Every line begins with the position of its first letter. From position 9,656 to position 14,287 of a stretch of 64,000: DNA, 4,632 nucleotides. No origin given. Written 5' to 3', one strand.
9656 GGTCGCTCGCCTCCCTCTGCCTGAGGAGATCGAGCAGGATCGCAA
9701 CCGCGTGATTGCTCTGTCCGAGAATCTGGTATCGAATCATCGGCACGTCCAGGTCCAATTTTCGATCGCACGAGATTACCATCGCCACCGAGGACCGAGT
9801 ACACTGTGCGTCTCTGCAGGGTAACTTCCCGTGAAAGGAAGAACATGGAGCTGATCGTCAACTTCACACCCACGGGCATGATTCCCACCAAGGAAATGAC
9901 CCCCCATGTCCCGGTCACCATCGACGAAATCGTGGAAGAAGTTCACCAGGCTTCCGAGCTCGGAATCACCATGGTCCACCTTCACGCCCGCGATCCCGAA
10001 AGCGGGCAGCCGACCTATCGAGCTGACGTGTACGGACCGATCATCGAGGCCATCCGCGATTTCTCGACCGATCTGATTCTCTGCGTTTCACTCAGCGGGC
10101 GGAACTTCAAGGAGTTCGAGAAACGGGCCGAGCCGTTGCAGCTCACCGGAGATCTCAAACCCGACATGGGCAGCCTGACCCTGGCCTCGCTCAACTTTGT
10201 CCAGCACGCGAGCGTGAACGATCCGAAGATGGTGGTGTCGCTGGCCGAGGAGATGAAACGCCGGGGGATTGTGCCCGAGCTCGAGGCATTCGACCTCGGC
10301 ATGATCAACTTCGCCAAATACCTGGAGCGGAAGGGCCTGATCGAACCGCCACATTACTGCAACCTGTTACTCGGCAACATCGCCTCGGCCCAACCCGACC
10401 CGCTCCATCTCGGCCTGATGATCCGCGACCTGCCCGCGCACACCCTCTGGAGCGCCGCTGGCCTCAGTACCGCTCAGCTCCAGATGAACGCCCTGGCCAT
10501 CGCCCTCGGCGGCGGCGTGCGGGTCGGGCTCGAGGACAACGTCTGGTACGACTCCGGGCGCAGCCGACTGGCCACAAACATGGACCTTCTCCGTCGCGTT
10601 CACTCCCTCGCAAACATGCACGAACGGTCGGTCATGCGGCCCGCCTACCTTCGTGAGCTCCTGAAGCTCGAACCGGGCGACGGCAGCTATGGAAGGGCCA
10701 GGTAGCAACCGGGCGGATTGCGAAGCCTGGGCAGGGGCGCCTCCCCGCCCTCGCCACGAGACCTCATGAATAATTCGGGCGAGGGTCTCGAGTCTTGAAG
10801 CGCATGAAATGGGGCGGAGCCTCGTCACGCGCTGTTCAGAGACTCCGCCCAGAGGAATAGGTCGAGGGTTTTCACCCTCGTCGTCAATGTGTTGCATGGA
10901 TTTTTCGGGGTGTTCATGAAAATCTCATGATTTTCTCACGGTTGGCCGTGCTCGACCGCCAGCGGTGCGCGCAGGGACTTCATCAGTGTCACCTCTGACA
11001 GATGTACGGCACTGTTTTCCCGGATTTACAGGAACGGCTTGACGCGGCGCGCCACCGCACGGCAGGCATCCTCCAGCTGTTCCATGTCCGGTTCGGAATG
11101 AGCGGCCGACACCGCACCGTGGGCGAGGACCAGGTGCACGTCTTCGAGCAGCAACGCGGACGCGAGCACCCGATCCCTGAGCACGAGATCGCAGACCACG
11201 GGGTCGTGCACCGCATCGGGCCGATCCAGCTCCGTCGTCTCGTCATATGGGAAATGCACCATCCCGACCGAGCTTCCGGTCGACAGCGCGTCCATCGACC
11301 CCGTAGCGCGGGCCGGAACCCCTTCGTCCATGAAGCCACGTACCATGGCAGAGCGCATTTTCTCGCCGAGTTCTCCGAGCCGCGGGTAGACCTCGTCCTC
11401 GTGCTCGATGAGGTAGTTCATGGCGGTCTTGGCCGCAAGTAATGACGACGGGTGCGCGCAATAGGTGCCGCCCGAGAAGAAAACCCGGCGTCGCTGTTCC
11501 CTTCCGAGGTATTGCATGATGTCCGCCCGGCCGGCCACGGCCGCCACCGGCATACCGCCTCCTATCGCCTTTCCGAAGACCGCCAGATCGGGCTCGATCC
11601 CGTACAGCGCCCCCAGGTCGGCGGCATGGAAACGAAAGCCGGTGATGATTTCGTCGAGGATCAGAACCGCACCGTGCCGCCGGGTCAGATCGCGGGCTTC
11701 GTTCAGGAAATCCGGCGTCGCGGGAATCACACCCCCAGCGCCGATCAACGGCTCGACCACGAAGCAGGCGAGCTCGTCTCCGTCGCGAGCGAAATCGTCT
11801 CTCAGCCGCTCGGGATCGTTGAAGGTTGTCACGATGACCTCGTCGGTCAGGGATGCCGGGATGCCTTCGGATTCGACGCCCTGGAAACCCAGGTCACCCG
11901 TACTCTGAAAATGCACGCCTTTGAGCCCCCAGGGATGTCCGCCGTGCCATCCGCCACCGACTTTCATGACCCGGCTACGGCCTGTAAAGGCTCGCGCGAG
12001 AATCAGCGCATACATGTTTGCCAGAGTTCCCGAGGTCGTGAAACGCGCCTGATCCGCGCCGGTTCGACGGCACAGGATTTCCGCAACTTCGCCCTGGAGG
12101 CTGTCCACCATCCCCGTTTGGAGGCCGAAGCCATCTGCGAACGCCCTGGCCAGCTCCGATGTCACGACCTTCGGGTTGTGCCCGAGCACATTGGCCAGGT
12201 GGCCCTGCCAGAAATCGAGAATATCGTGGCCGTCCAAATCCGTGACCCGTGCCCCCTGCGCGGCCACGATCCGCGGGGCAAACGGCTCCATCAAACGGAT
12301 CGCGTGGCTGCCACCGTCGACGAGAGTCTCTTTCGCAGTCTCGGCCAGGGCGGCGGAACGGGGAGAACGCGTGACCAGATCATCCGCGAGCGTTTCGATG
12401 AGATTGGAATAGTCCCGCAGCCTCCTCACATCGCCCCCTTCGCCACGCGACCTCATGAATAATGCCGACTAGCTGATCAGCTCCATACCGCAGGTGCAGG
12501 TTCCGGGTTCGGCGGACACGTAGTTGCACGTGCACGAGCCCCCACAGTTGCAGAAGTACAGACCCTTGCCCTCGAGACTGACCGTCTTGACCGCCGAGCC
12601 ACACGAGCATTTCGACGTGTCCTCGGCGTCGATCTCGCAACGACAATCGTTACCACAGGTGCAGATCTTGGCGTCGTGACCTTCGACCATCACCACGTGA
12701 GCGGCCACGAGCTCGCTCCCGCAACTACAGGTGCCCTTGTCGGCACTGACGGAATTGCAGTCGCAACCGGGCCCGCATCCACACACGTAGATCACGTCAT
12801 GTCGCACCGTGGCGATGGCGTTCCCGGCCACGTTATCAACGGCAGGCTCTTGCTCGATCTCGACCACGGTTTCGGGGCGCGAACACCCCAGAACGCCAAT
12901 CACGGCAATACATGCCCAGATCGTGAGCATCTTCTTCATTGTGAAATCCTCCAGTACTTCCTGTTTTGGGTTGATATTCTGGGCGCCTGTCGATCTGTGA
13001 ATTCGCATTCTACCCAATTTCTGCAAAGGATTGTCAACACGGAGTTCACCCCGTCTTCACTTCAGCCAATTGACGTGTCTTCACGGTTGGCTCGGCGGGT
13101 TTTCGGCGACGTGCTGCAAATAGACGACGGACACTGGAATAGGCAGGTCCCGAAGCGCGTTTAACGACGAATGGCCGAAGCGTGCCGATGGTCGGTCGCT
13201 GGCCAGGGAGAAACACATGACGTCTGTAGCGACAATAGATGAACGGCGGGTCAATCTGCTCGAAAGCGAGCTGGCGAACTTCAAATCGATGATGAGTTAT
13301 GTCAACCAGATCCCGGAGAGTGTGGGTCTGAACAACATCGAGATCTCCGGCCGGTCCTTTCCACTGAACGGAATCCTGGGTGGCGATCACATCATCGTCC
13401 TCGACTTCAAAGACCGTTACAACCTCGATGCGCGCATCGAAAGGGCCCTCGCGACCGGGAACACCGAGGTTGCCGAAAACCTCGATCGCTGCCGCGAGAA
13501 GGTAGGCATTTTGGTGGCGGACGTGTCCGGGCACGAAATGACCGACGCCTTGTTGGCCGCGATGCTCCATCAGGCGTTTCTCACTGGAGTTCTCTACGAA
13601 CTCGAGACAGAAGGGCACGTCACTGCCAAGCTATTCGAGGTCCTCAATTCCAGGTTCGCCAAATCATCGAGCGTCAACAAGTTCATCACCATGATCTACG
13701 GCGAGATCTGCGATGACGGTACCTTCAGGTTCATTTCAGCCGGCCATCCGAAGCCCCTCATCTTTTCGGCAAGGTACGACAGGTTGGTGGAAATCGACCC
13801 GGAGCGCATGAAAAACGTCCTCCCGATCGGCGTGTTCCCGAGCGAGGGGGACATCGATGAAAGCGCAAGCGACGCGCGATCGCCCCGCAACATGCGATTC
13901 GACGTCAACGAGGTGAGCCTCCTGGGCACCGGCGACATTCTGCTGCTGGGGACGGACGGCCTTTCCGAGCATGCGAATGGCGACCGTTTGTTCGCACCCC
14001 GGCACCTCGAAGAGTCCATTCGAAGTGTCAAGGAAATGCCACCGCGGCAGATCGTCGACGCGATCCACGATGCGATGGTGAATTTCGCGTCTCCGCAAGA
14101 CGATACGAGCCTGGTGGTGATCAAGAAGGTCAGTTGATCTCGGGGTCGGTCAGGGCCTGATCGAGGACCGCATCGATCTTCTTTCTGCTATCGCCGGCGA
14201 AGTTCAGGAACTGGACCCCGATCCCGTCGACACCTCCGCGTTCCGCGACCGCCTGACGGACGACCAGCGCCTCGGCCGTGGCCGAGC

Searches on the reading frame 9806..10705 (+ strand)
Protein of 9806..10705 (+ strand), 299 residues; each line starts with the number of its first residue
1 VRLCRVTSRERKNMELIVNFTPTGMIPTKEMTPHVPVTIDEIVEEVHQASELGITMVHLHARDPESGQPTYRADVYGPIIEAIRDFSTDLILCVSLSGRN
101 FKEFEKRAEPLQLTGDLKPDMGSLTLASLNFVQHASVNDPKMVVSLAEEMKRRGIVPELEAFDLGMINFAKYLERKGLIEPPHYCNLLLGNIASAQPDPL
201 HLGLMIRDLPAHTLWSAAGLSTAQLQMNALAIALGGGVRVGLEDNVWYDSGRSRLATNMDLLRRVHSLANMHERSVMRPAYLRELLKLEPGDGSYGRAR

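Call 8: search_protein_families(library=pfam, proteins=[window:9806-10705:+], max_evalue=0.01)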
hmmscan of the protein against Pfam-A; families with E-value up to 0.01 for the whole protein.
window:9806-10705:+ (299 aa): 1 family
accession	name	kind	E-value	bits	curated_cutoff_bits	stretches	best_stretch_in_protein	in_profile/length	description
PF05853.18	BKACE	-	6.2e-80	268.9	24.8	1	16-288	2-274/274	beta-keto acid cleavage enzyme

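Call 58: search_solved_structures(query=window:9845-10702:+, max_evalue=0.001, show_alignments=2)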
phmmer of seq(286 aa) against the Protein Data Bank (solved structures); distinct sequences matched with E-value up to 0.001: 19.
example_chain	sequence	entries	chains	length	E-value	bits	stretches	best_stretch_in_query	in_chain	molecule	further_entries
3no5_A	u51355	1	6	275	1.7e-39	139.4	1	4-275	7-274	Uncharacterized protein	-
2y7d_A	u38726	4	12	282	1.4e-36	129.8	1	3-275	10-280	3-KETO-5-AMINOHEXANOATE CLEAVAGE ENZYME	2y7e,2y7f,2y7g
3fa5_A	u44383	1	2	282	5.3e-35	124.6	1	7-275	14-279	protein of unknown function (DUF849)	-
3chv_A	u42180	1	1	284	1.7e-33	119.7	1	7-275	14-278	Prokaryotic domain of unknown function (DUF849) with a TIM barrel fold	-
3lot_A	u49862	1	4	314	1.8e-33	119.6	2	4-123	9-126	uncharacterized protein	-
8rio_A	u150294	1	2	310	1.1e-29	107.2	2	144-279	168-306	3-keto-5-aminohexanoate cleavage protein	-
8rip_A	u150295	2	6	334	1.5e-29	106.8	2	144-279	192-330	3-keto-5-aminohexanoate cleavage protein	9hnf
3e02_A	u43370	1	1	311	7.7e-28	101.1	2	3-119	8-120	uncharacterized protein DUF849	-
3c6c_A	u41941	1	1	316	6.5e-27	98.1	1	3-275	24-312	3-keto-5-aminohexanoate cleavage enzyme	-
3e49_A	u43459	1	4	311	7.1e-27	98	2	3-120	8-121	uncharacterized protein DUF849 with a TIM barrel fold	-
9zsc_A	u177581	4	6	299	1e-26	97.5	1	8-253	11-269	3-keto-5-aminohexanoate cleavage protein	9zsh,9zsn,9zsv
5zmy_A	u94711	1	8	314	1.3e-11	47.9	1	17-275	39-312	Cis-epoxysuccinate hydrolase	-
5zmu_A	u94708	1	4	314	1.7e-11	47.5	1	17-275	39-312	Cis-epoxysuccinate hydrolase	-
5orm_A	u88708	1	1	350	2.7e-07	33.8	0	131-151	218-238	cPPR-Telo1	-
5orq_A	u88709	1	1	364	4.3e-07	33.1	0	131-151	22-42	cPPR-Telo1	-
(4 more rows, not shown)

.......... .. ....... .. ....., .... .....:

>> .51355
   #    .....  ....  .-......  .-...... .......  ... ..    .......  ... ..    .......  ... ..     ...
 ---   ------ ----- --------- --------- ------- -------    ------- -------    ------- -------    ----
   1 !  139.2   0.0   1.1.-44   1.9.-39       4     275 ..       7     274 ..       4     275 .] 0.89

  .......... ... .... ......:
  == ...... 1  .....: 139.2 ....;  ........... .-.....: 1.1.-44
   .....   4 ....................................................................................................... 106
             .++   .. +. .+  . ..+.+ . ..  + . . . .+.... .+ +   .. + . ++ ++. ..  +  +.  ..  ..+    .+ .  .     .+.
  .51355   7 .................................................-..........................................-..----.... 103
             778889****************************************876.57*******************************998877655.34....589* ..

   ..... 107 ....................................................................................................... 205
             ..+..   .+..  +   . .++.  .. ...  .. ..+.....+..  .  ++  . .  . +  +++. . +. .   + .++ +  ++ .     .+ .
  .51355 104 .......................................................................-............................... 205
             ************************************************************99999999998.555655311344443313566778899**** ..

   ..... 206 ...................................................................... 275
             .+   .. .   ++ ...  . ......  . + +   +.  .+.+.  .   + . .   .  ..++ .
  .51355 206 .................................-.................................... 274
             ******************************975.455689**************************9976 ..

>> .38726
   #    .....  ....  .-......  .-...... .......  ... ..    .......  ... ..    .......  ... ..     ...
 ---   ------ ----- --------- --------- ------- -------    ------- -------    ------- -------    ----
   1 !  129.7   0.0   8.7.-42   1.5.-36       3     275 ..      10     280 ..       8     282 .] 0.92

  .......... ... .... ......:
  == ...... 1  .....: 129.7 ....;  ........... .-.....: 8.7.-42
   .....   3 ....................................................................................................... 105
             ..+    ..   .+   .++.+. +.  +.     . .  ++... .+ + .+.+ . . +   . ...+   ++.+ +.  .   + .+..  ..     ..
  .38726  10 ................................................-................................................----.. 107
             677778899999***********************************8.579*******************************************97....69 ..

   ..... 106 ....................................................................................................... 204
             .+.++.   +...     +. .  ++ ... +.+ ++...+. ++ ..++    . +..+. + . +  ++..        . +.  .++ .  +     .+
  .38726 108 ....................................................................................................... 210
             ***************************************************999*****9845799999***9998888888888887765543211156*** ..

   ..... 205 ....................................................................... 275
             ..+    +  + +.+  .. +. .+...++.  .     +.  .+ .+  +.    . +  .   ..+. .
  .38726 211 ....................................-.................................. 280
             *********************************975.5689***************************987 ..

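Call 68: find_homologous_proteins(query=window:9845-10702:+, max_evalue=1e-40)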
Query seq(286 aa) (286 aa): 7528 proteins with E <= 1e-40 among 8000 candidates; the best 120 are listed.
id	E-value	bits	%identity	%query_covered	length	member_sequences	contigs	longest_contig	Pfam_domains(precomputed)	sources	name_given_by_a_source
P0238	1.3e-184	630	99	99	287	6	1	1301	PF05853.19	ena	-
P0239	2.8e-170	583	90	100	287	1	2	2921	PF05853.19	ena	-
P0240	4.1e-168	576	88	99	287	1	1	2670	PF05853.19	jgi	jgi:uncharacterized protein (DUF849 family)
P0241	1.1e-158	545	84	99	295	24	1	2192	PF05853.19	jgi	jgi:3-keto-5-aminohexanoate cleavage enzyme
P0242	1.4e-158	545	85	99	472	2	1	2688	PF05853.19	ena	-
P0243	1.7e-158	545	83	99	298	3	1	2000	PF05853.19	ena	-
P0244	7.7e-158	542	83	99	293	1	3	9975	PF05853.19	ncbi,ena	-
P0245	7.9e-158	542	83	99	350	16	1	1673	PF05853.19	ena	-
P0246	2.2e-156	538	82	99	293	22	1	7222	PF05853.19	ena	-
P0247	2.3e-156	538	82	100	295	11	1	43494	PF05853.19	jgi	-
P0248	3.5e-156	537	84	99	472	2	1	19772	PF05853.19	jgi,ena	-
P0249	9.8e-156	535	83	99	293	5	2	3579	PF05853.19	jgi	jgi:uncharacterized protein (DUF849 family)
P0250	1.1e-154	532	82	99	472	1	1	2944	PF05853.19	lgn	-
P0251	2.9e-149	514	81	99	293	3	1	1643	PF05853.19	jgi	jgi:3-keto-5-aminohexanoate cleavage enzyme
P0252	5.0e-149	513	78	99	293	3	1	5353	PF05853.19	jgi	-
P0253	7.2e-147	506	79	100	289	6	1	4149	PF05853.19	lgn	-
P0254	1.0e-141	489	74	99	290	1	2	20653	PF05853.19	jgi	jgi:uncharacterized protein (DUF849 family)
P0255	2.5e-141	488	76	99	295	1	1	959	PF05853.19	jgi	jgi:uncharacterized protein (DUF849 family)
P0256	1.4e-140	486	75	100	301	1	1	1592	PF05853.19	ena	-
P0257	2.2e-139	482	74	100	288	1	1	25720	PF05853.19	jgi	jgi:uncharacterized protein (DUF849 family)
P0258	2.4e-138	478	74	99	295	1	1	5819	PF05853.19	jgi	-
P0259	3.3e-138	478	74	100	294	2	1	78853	PF05853.19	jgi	-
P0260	8.8e-138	477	74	99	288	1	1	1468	PF05853.19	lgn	-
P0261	1.2e-136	473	74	100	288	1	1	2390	PF05853.19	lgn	-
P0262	5.5e-136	471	72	100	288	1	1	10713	PF05853.19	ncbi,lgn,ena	-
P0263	1.4e-134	466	74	100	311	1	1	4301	PF05853.19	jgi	jgi:uncharacterized protein (DUF849 family)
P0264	1.4e-134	466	71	100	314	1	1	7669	PF05853.19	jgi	jgi:uncharacterized protein (DUF849 family)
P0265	3.4e-134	465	71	99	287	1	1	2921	PF05853.19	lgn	-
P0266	8.0e-134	464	73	99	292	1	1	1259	PF05853.19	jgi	jgi:uncharacterized protein (DUF849 family)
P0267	1.2e-133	463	72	97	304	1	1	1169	PF05853.19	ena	-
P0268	1.3e-133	463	72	99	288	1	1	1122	PF05853.19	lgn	-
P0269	1.7e-133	463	72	99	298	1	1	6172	PF05853.19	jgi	jgi:uncharacterized protein (DUF849 family)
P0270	4.3e-133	461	73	99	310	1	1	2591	PF05853.19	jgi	jgi:uncharacterized protein (DUF849 family)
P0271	4.8e-133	461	72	99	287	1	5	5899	PF05853.19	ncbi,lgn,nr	ncbi:MAG: 3-keto-5-aminohexanoate cleavage protein [Chloroflexi bacterium]|nr:MAG: 3-keto-5-aminohex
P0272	5.9e-133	461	71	99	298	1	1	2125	PF05853.19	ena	-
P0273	6.3e-133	461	74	99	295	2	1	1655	PF05853.19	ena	-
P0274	6.4e-133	461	72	100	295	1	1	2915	PF05853.19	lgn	-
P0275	1.1e-132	460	70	99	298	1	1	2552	PF05853.19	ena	-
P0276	1.2e-132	460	71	100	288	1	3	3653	PF05853.19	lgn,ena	-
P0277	1.3e-132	460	72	99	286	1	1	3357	PF05853.19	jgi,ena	-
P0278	1.4e-132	460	72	99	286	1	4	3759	PF05853.19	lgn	-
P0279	1.5e-132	459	70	99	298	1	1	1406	PF05853.19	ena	-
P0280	1.5e-132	459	69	99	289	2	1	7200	PF05853.19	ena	-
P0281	1.6e-132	459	71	100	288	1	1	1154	PF05853.19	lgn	-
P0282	1.7e-132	459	71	100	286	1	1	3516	PF05853.19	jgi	-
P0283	1.9e-132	459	71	100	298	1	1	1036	PF05853.19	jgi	jgi:uncharacterized protein (DUF849 family)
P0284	2.1e-132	459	70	99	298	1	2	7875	PF05853.19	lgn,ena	-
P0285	2.3e-132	459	71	100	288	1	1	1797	PF05853.19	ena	-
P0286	4.1e-132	458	70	99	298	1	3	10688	PF05853.19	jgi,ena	-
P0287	4.4e-132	458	71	100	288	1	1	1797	PF05853.19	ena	-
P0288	5.2e-132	458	71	99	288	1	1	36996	PF05853.19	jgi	jgi:3-keto-5-aminohexanoate cleavage enzyme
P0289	7.8e-132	457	70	99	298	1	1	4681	PF05853.19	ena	-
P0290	1.0e-131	457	69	99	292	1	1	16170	PF05853.19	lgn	-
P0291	1.3e-131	456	72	99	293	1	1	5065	PF05853.19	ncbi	-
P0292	1.4e-131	456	70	99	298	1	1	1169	PF05853.19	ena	-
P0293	1.6e-131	456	71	99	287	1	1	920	PF05853.19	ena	-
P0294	2.2e-131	456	70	99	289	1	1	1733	PF05853.19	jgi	jgi:uncharacterized protein (DUF849 family)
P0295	2.2e-131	456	70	99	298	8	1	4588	PF05853.19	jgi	jgi:uncharacterized protein (DUF849 family)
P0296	2.8e-131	455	70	99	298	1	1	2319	PF05853.19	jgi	-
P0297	3.0e-131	455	71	99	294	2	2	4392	PF05853.19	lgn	-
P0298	3.0e-131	455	70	99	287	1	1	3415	PF05853.19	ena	-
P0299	3.2e-131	455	70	99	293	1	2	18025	PF05853.19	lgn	-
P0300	3.2e-131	455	71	100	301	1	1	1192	PF05853.19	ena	-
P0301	3.3e-131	455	69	99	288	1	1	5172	PF05853.19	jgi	jgi:3-keto-5-aminohexanoate cleavage enzyme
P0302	3.4e-131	455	70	99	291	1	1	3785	PF05853.19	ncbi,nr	ncbi:MAG: 3-keto-5-aminohexanoate cleavage protein [Dehalococcoidia bacterium]|nr:3-keto-5-aminohexa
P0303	3.9e-131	455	70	99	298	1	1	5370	PF05853.19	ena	-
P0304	3.9e-131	455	71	100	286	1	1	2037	PF05853.19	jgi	-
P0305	4.3e-131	455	70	99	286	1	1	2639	PF05853.19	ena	-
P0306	4.7e-131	455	69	99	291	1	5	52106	PF05853.19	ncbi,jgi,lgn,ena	-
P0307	6.0e-131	454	70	99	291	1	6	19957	PF05853.19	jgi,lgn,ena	-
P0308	7.5e-131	454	69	99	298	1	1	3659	PF05853.19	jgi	jgi:uncharacterized protein (DUF849 family)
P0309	7.9e-131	454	71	99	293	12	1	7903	PF05853.19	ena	-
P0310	7.9e-131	454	71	99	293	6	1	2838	PF05853.19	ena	-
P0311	9.1e-131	454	71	100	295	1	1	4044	PF05853.19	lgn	-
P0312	9.3e-131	454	71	99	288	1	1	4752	PF05853.19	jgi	-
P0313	1.0e-130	453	70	99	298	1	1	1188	PF05853.19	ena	-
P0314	1.3e-130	453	70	100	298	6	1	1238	PF05853.19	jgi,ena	-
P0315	1.5e-130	453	70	100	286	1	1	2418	PF05853.19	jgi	-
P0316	1.6e-130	453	69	99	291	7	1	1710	PF05853.19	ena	-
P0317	1.6e-130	453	71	99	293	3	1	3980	PF05853.19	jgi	jgi:3-keto-5-aminohexanoate cleavage enzyme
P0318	1.9e-130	453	71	100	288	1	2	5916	PF05853.19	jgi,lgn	jgi:uncharacterized protein (DUF849 family)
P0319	2.0e-130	452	71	100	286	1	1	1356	PF05853.19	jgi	jgi:3-keto-5-aminohexanoate cleavage enzyme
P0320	2.0e-130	452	70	99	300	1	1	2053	PF05853.19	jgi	jgi:uncharacterized protein (DUF849 family)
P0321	2.1e-130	452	71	99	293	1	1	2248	PF05853.19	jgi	jgi:uncharacterized protein (DUF849 family)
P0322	2.1e-130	452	70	99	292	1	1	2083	PF05853.19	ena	-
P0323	2.2e-130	452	69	100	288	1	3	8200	PF05853.19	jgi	jgi:3-keto-5-aminohexanoate cleavage enzyme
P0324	2.6e-130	452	69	99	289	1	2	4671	PF05853.19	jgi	-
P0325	2.9e-130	452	70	99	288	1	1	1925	PF05853.19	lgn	-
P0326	3.1e-130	452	71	99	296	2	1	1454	PF05853.19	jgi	-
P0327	3.2e-130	452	70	99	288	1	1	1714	PF05853.19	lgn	-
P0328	3.3e-130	452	70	99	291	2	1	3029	PF05853.19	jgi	-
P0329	3.7e-130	452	69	100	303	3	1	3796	PF05853.19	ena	-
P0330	4.2e-130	451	71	99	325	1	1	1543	PF05853.19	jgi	jgi:uncharacterized protein (DUF849 family)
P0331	5.1e-130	451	70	99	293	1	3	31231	PF05853.19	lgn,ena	-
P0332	5.3e-130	451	70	99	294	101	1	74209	PF05853.19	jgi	-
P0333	5.6e-130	451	70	100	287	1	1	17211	PF05853.19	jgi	-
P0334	6.1e-130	451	70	99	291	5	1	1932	PF05853.19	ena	-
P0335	6.1e-130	451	69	100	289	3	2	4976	PF05853.19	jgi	jgi:3-keto-5-aminohexanoate cleavage enzyme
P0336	6.4e-130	451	69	100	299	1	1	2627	PF05853.19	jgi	jgi:uncharacterized protein (DUF849 family)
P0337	7.3e-130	451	70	99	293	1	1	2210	PF05853.19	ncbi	-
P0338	7.5e-130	451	70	99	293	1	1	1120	PF05853.19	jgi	jgi:uncharacterized protein (DUF849 family)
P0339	8.7e-130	450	70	100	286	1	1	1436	PF05853.19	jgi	jgi:3-keto-5-aminohexanoate cleavage enzyme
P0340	8.9e-130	450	71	99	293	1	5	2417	PF05853.19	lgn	-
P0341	9.2e-130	450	69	99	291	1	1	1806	PF05853.19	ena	-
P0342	9.2e-130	450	69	99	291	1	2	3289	PF05853.19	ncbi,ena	-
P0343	9.6e-130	450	69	100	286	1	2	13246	PF05853.19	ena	-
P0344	1.0e-129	450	70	99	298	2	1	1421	PF05853.19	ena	-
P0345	1.0e-129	450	70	99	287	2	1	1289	PF05853.19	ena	-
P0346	1.0e-129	450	69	99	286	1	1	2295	PF05853.19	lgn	-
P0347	1.1e-129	450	70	99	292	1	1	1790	PF05853.19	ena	-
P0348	1.1e-129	450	68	100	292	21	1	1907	PF05853.19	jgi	jgi:uncharacterized protein (DUF849 family)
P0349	1.1e-129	450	70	99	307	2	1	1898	PF05853.19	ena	-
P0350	1.2e-129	450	71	100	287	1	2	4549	PF05853.19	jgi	-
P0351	1.2e-129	450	70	100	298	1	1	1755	PF05853.19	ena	-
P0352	1.3e-129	450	68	99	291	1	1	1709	PF05853.19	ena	-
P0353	1.3e-129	450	71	100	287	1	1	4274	PF05853.19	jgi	jgi:uncharacterized protein (DUF849 family)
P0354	1.3e-129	450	69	99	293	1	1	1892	PF05853.19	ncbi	-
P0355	1.3e-129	450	68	99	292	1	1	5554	PF05853.19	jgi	jgi:uncharacterized protein (DUF849 family)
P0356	1.4e-129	450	69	99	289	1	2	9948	PF05853.19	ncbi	-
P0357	1.4e-129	450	70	100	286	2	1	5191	PF05853.19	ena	-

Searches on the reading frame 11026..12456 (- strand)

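Call 8: search_protein_families(library=pfam, proteins=[window:11026-12456:-], max_evalue=0.01)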
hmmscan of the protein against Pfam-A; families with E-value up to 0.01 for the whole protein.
window:11026-12456:- (476 aa): 1 family
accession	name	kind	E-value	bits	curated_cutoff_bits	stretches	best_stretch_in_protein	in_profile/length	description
PF00202.27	Aminotran_3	-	4.3e-45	154.5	30.5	1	63-351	13-308/403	Aminotransferase class-III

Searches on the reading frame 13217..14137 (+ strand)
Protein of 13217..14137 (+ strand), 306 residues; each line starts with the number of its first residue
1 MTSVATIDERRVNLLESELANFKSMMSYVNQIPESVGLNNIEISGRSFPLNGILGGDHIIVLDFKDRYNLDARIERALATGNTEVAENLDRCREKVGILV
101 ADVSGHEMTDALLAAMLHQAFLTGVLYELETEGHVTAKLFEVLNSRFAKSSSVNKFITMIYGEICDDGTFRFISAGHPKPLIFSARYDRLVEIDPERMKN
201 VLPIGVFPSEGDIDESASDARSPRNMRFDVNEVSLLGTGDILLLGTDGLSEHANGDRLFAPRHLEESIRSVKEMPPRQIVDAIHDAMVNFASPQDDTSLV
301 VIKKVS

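Call 8: search_protein_families(library=pfam, proteins=[window:13217-14137:+], max_evalue=0.01)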
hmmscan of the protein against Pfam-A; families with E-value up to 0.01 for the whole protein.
window:13217-14137:+ (306 aa): 1 family
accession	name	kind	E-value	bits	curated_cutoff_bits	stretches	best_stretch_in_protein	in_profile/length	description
PF07228.17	SpoIIE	-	3.2e-27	96.2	25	1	94-303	3-190/192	Stage II sporulation protein E (SpoIIE)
